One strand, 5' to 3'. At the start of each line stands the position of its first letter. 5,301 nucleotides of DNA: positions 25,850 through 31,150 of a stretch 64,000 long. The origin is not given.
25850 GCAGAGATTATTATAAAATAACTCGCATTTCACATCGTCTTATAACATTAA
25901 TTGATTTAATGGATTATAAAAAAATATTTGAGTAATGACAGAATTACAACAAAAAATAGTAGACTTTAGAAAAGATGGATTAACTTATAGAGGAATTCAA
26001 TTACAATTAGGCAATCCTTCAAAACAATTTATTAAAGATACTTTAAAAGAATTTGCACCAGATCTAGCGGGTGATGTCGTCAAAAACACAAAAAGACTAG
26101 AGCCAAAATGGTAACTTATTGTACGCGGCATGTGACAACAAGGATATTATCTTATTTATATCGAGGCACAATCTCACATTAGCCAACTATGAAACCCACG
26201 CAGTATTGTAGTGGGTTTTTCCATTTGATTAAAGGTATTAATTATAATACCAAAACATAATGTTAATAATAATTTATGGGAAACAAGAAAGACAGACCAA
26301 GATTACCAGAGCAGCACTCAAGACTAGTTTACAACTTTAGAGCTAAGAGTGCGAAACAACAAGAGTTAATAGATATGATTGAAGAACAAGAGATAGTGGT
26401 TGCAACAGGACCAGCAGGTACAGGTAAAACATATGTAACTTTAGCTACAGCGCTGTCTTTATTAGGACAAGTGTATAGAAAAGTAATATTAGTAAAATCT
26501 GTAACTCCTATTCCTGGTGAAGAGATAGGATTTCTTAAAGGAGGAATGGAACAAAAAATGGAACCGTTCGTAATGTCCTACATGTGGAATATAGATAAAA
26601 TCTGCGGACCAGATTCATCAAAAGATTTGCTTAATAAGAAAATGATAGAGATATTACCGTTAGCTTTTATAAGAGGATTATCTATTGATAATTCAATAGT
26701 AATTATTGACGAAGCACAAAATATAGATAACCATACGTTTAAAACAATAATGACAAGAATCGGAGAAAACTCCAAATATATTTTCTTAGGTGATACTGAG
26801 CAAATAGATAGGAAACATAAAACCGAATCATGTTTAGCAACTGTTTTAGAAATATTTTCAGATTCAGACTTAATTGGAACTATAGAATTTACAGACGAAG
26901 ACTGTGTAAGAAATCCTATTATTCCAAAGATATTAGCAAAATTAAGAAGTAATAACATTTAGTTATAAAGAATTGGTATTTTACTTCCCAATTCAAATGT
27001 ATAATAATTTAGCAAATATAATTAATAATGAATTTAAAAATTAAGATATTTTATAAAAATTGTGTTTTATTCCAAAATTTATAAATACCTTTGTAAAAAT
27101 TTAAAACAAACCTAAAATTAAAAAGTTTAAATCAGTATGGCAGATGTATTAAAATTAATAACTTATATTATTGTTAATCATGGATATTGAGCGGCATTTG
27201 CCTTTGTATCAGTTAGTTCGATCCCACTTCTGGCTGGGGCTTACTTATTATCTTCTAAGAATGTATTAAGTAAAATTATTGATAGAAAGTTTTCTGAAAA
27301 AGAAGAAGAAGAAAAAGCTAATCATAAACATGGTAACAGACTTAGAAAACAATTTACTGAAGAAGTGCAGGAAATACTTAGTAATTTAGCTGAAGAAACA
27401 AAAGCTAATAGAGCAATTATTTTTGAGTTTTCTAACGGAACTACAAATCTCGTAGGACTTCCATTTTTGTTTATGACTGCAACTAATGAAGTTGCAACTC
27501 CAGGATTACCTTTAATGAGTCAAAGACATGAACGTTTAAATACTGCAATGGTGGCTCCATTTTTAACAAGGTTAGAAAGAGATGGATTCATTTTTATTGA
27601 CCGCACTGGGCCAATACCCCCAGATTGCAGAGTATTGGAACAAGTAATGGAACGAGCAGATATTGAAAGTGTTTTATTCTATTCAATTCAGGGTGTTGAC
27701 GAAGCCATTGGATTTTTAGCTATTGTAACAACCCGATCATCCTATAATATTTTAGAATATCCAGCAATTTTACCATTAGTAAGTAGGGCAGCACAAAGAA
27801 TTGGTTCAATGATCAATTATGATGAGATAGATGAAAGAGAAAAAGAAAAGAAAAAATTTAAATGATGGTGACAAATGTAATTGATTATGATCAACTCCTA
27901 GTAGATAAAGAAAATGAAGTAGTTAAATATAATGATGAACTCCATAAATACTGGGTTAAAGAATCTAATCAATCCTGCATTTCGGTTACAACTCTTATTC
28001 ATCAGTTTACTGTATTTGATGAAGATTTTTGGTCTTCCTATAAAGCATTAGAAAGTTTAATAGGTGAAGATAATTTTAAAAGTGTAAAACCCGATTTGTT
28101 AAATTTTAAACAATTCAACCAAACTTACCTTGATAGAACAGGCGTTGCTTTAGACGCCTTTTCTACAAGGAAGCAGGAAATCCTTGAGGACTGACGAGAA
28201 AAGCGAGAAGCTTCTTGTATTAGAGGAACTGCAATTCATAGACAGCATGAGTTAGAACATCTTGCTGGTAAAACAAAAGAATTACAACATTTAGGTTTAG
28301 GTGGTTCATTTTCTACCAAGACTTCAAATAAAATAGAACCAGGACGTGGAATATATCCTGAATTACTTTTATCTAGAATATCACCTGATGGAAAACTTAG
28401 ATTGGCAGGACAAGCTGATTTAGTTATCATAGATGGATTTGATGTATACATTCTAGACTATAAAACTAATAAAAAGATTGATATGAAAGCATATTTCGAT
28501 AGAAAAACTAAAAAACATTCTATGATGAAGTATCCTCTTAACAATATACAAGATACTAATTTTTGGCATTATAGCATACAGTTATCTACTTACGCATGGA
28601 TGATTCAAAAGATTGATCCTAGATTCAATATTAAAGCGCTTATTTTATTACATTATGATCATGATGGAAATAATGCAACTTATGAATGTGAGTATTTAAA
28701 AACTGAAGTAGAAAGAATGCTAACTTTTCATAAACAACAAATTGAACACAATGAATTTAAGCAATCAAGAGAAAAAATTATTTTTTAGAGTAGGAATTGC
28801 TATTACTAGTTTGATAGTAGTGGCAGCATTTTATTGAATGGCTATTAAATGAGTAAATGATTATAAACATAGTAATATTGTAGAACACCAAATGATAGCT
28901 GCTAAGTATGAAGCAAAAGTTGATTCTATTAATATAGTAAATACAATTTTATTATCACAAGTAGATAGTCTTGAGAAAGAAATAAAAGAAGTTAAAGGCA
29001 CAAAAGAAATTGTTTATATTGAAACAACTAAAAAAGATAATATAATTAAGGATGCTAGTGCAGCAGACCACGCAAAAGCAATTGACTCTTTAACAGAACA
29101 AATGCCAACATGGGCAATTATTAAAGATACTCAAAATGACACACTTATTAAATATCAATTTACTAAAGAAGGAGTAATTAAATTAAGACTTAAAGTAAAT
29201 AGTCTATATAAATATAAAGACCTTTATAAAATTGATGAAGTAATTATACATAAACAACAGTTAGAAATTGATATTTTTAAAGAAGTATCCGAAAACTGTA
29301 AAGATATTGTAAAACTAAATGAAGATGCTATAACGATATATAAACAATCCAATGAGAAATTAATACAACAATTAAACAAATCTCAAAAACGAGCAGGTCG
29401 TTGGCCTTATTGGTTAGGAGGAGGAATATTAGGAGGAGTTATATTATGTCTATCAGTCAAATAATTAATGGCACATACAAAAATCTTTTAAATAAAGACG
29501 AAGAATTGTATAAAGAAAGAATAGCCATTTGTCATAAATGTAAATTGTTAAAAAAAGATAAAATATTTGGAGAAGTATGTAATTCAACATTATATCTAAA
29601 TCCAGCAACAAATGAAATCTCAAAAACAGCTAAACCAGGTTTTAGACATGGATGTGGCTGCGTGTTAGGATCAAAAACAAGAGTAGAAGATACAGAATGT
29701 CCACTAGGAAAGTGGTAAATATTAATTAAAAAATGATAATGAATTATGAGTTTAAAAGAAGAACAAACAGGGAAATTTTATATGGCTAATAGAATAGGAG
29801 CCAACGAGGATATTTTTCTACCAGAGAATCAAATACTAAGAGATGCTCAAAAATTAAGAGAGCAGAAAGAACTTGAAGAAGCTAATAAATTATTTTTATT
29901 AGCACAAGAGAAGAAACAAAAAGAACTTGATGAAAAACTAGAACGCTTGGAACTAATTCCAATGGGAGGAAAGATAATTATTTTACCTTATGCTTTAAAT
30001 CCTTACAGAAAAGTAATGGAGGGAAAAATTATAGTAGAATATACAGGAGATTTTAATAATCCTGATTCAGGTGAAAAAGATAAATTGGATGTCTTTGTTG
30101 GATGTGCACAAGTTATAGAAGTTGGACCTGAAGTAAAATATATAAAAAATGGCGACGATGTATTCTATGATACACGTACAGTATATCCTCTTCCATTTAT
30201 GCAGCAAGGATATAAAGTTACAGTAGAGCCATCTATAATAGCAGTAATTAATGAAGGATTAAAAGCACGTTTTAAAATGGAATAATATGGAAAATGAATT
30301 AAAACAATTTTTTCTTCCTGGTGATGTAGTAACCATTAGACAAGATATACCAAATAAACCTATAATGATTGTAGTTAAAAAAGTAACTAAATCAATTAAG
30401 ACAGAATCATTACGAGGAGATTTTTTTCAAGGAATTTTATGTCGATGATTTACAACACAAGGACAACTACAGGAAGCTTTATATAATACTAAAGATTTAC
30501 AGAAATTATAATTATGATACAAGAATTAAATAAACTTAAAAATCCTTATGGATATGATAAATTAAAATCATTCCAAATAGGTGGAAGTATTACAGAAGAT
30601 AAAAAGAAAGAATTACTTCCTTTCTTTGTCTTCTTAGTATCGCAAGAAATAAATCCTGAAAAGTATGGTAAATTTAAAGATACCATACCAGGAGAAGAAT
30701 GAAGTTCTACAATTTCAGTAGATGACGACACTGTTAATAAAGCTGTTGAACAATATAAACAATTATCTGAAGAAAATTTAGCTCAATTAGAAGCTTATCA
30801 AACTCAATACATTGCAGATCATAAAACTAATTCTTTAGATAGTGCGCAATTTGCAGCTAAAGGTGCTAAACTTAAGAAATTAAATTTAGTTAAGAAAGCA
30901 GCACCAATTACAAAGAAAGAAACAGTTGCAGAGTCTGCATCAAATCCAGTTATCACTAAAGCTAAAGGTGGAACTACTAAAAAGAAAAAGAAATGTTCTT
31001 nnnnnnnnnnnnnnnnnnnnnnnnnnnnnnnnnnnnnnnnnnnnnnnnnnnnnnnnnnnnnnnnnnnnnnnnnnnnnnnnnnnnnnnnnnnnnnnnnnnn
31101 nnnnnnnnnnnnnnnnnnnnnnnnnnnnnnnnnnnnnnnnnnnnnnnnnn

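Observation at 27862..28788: Recoding boundary: a PD-(D/E)XK nuclease gene carries the first and only single TGA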

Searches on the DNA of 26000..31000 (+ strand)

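Call 8: search_dna_similar(query=window:26000-31000:+, collection=phages, mode=near, max_rows=20)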
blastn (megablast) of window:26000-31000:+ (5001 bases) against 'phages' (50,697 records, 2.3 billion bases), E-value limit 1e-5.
No match.
